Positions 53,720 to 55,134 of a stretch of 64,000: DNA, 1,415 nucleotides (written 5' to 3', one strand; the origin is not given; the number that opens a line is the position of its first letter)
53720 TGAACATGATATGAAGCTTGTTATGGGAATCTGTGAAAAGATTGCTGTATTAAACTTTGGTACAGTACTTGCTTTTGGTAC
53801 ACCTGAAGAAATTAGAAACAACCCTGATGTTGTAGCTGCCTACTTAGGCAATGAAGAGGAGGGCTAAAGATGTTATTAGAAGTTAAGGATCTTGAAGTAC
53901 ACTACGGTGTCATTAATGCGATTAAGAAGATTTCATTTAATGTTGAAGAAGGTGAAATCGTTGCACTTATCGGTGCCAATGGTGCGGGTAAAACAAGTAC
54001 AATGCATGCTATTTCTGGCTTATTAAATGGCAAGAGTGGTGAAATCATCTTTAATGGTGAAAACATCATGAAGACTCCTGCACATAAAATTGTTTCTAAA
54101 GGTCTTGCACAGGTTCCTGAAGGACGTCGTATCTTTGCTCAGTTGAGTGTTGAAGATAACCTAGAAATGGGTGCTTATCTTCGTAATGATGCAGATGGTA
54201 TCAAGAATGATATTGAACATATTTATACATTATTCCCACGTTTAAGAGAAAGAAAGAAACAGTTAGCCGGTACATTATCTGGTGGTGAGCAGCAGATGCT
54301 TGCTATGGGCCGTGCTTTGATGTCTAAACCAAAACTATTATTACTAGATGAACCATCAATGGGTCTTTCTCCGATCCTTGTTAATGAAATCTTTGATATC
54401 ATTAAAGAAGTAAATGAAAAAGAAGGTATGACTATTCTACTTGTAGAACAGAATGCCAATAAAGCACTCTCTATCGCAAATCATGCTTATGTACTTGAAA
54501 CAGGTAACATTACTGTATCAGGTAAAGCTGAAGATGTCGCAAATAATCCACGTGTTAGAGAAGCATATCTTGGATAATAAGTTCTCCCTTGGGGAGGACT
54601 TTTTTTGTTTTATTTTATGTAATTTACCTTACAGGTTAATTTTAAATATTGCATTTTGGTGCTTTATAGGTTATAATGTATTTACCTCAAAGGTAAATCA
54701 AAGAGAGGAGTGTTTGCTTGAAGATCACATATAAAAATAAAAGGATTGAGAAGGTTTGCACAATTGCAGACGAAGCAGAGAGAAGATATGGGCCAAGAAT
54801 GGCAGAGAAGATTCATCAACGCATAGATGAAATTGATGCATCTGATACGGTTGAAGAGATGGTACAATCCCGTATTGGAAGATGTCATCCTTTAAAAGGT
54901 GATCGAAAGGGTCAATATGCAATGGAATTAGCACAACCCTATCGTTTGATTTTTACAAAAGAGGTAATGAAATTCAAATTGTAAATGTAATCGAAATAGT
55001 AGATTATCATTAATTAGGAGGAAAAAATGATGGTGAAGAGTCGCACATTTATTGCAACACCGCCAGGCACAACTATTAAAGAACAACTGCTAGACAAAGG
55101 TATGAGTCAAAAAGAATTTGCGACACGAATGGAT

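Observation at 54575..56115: HigB toxin with a HigA antitoxin fused to an ImmA/IrrE zinc peptidase, inserted between duplicated terminator hairpins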

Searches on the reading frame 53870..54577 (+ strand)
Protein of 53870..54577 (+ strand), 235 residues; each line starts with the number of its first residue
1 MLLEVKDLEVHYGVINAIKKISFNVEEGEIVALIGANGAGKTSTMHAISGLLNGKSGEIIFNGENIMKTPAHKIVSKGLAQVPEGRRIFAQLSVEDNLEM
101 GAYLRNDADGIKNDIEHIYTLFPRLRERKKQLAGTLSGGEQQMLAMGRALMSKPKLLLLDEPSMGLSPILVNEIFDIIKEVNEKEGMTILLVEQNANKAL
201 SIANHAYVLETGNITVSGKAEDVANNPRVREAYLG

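Call 3: search_protein_families(library=pfam, proteins=[window:53870-54577:+], max_evalue=0.01)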
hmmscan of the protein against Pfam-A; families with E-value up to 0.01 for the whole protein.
window:53870-54577:+ (235 aa): 8 families
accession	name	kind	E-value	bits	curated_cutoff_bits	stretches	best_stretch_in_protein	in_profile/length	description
PF00005.33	ABC_tran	-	1.4e-30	107.1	25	1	19-163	2-136/137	ABC transporter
PF13304.12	AAA_21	-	1.2e-09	39.1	27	2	127-186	229-290/304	AAA domain, putative AbiEii toxin, Type IV TA system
PF12399.14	BCA_ABC_TP_C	-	6.3e-07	29.3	25.5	1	217-235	5-23/27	Branched-chain amino acid ATP-binding cassette transporter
PF02463.25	SMC_N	-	4.4e-05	23.5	40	1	29-189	25-194/220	RecF/RecN/SMC N terminal domain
PF13555.12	AAA_29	-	7.1e-05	22.9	27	1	14-62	11-55/61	P-loop containing region of AAA domain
PF13476.12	AAA_23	-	0.00039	21.6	27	1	21-61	15-52/201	AAA domain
PF13514.12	AAA_27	-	0.00039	20.5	22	1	12-54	11-52/206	AAA domain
PF13175.12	AAA_15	-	0.00047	20.3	32.1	1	19-64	15-55/374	AAA ATPase domain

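Call 6: find_encoding_contigs(protein=window:53870-54574:+, flank=6000, max_places=10)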
Protein window:53870-54574:+ (235 aa): 21 contigs read that carry it; 10 places shown.
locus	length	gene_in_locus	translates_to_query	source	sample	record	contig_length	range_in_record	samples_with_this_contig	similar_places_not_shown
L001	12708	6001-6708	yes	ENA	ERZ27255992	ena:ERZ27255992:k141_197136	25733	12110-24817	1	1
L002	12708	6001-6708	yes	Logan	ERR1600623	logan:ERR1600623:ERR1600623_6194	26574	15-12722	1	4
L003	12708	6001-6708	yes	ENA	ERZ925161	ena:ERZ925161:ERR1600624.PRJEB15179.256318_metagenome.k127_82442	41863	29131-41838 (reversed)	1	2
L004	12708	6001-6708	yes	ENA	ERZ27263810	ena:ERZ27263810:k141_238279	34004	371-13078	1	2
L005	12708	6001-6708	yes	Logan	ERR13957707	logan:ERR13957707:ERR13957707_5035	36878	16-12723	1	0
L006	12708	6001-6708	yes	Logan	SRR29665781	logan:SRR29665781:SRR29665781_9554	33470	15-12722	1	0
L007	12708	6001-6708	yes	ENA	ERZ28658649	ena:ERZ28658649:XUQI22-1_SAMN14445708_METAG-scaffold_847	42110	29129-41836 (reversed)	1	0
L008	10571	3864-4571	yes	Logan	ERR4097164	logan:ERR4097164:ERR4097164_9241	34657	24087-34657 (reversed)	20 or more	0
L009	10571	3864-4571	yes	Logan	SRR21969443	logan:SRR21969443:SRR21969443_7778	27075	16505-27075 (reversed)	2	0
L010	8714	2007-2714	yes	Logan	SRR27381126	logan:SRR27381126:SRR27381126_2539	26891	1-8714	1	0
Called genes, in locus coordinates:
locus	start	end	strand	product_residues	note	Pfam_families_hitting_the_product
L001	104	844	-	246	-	PF20772:TACO1_YebC_N, PF01709:Transcrip_reg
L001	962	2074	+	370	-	PF00070:Pyr_redox (faint), PF01266:DAO (faint), PF03486:HI0933_like, PF07992:Pyr_redox_2 (faint), PF13738:Pyr_redox_3 (faint), PF22780:HI0933_like_1st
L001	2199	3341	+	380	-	PF13433:Peripla_BP_5, PF13458:Peripla_BP_6, PF01094:ANF_receptor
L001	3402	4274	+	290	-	PF02653:BPD_transp_2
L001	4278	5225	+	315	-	PF02653:BPD_transp_2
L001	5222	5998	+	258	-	PF00005:ABC_tran, PF13304:AAA_21 (faint), PF12399:BCA_ABC_TP_C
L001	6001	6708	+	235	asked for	PF00005:ABC_tran, PF13304:AAA_21 (faint), PF12399:BCA_ABC_TP_C (weak)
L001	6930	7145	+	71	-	PF05015:HigB-like_toxin (weak)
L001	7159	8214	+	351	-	PF01381:HTH_3, PF06114:Peptidase_M78, PF14247:DUF4344 (faint)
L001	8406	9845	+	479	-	PF16403:Bact_surface_Ig-like, PF00877:NLPC_P60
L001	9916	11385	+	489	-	PF03853:YjeF_N, PF01256:Carb_kinase, PF02110:HK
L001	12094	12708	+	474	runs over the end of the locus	PF08388:GIIM (faint), PF00078:RVT_1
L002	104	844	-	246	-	PF20772:TACO1_YebC_N, PF01709:Transcrip_reg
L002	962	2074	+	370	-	PF00070:Pyr_redox (faint), PF01266:DAO (faint), PF03486:HI0933_like, PF07992:Pyr_redox_2 (faint), PF13738:Pyr_redox_3 (faint), PF22780:HI0933_like_1st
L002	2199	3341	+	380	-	PF13433:Peripla_BP_5, PF13458:Peripla_BP_6, PF01094:ANF_receptor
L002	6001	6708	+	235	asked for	PF00005:ABC_tran, PF13304:AAA_21 (faint), PF12399:BCA_ABC_TP_C (weak)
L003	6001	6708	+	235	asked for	PF00005:ABC_tran, PF13304:AAA_21 (faint), PF12399:BCA_ABC_TP_C (weak)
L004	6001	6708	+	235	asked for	PF00005:ABC_tran, PF13304:AAA_21 (faint), PF12399:BCA_ABC_TP_C (weak)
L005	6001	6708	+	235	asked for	PF00005:ABC_tran, PF13304:AAA_21 (faint), PF12399:BCA_ABC_TP_C (weak)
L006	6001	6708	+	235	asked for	PF00005:ABC_tran, PF13304:AAA_21 (faint), PF12399:BCA_ABC_TP_C (weak)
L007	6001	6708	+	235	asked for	PF00005:ABC_tran, PF13304:AAA_21 (faint), PF12399:BCA_ABC_TP_C (weak)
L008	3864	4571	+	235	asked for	PF00005:ABC_tran, PF13304:AAA_21 (faint), PF12399:BCA_ABC_TP_C (weak)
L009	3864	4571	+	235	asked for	PF00005:ABC_tran, PF13304:AAA_21 (faint), PF12399:BCA_ABC_TP_C (weak)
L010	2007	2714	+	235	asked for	PF00005:ABC_tran, PF13304:AAA_21 (faint), PF12399:BCA_ABC_TP_C (weak)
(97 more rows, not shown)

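Call 14: find_related_loci(query=window:53870-54574:+, collection=genome_contigs, flank=5000)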
Query window:53870-54574:+ (235 aa) in genome_contigs; peptide patterns used: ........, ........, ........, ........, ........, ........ (x = any residue, [..] = any of these).
600 stretches matched a pattern (row limit reached: there are more); 596 encode a relative of the query (tblastn E <= 1e-3); the best 80 are kept; 80 distinct loci.
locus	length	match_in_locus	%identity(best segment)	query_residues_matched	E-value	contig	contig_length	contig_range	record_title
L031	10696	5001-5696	69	2-234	3e-107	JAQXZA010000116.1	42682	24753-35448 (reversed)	MAG: Clostridia bacterium isolate SUG1651 k141_812252, whole genome shotgun sequence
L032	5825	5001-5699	68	2-235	7e-107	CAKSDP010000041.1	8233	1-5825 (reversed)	MAG: uncultured Eubacteriales bacterium isolate REFINED_METABAT215_TOP10_CONTIGS_1500_ASSEMBLY_K77_MERGED__Nepal_MoBio_F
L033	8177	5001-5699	68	2-235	1e-106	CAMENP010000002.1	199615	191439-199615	MAG: uncultured Butyrivibrio sp. isolate SRR11489749_bin.11_metaWRAP_v1.3_MAG genome assembly, contig: ERZ11466759.22, w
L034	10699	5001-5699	68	2-235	5e-105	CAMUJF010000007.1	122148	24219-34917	MAG TPA_asm: uncultured Clostridia bacterium isolate SRR14038243_bin.79_metawrap_v1.3_MAG genome assembly, contig: NODE.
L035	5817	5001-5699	68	2-235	4e-105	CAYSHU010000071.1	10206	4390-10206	MAG TPA_asm: uncultured Ruminococcus sp. isolate SRP199465_co1_571 genome assembly, contig: NODE_19003_length_10206_cov_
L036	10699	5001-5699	67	2-235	1e-104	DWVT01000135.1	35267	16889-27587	MAG TPA_asm: Candidatus Mediterraneibacter excrementigallinarum isolate CHK143-6153 CHK143__C94540_L35267_SAMEA104467420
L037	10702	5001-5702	66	1-235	3e-104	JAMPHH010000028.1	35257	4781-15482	MAG: Muribaculum sp. isolate NALB_7961_21 Scaffold_#28__SCF_028___35257_bp, whole genome shotgun sequence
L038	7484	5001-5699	67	2-235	2e-104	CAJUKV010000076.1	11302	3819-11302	MAG TPA_asm: uncultured Lachnospiraceae bacterium isolate MGBC160000 genome assembly, contig: MGBC160000.76, whole genom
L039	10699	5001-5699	66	2-235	4e-104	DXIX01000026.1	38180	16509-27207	MAG TPA_asm: Candidatus Blautia intestinigallinarum isolate CHK186-9876 CHK186__C131858_L38180_SAMEA5754830, whole genom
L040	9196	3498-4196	66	2-235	6e-104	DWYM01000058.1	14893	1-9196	MAG TPA_asm: Candidatus Mediterraneibacter intestinipullorum isolate CHK161-4361 CHK161__C193124_L14893_SAMEA104467457,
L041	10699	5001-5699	67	2-235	7e-104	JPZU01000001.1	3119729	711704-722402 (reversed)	Lachnospiraceae bacterium TWA4 TWA4_scaffold00001, whole genome shotgun sequence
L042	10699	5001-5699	66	2-235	2e-103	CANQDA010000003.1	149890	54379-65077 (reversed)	MAG: uncultured Lachnospiraceae bacterium isolate Lapin-003-2__bin22 genome assembly, contig: Lapin-003-2__NODE_70_lengt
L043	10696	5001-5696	66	2-234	2e-103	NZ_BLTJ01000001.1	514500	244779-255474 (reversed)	Enterocloster alcoholdehydrogenati strain C5-48 contig1, whole genome shotgun sequence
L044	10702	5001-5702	65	1-235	4e-103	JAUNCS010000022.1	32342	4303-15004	MAG: Erysipelotrichaceae bacterium isolate S22M_St_41 NODE_790_length_32342_cov_27.772168, whole genome shotgun sequence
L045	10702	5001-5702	67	1-235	1e-102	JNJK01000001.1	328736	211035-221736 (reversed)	Lachnospiraceae bacterium MC2017 T350DRAFT_scaffold00001.1_C, whole genome shotgun sequence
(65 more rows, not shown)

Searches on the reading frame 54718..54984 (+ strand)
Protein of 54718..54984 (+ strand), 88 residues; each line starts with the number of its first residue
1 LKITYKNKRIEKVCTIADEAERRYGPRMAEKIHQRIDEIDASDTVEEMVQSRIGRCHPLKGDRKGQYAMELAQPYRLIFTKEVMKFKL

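Call 3: search_protein_families(library=pfam, proteins=[window:54718-54984:+], max_evalue=0.01)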
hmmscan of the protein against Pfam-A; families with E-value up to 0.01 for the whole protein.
window:54718-54984:+ (88 aa): 1 family
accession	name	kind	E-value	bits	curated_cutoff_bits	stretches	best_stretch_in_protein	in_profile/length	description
PF05015.19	HigB-like_toxin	-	2.4e-06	28.4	27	1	17-80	14-77/91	RelE-like toxin of type II toxin-antitoxin system HigB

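Call 24: search_protein_families(library=ncbifam, proteins=[window:54718-54981:+], max_evalue=0.01)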
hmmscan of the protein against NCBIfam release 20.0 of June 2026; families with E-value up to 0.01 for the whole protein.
window:54718-54981:+ (88 aa): 0 families

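Call 71: list_cluster_members(proteins=[window:54718-54981:+, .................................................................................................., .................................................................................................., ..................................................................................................])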
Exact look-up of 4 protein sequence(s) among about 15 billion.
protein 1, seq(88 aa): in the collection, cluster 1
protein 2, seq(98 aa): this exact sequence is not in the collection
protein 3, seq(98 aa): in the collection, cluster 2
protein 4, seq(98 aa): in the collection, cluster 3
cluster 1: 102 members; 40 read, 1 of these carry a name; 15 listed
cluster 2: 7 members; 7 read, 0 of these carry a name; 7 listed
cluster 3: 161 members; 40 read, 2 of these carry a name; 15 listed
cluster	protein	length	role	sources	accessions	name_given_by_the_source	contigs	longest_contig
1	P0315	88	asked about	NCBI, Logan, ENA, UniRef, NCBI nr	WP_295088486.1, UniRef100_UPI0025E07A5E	type II toxin-antitoxin system RelE/ParE family toxin [uncultured Catenibacterium sp.] | type II toxin-antitoxin system RelE/ParE family toxin n=1 Tax=uncultured Catenibacterium ...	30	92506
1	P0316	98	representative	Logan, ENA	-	-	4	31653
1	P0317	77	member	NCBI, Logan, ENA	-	-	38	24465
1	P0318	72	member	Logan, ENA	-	-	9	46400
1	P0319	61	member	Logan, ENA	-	-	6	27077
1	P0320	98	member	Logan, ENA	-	-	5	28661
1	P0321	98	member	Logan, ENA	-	-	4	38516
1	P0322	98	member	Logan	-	-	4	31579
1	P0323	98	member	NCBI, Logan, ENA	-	-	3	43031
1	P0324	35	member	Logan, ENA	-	-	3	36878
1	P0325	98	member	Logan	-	-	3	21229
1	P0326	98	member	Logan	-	-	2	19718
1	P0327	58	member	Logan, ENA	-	-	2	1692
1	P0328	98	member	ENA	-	-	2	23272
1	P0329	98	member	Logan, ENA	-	-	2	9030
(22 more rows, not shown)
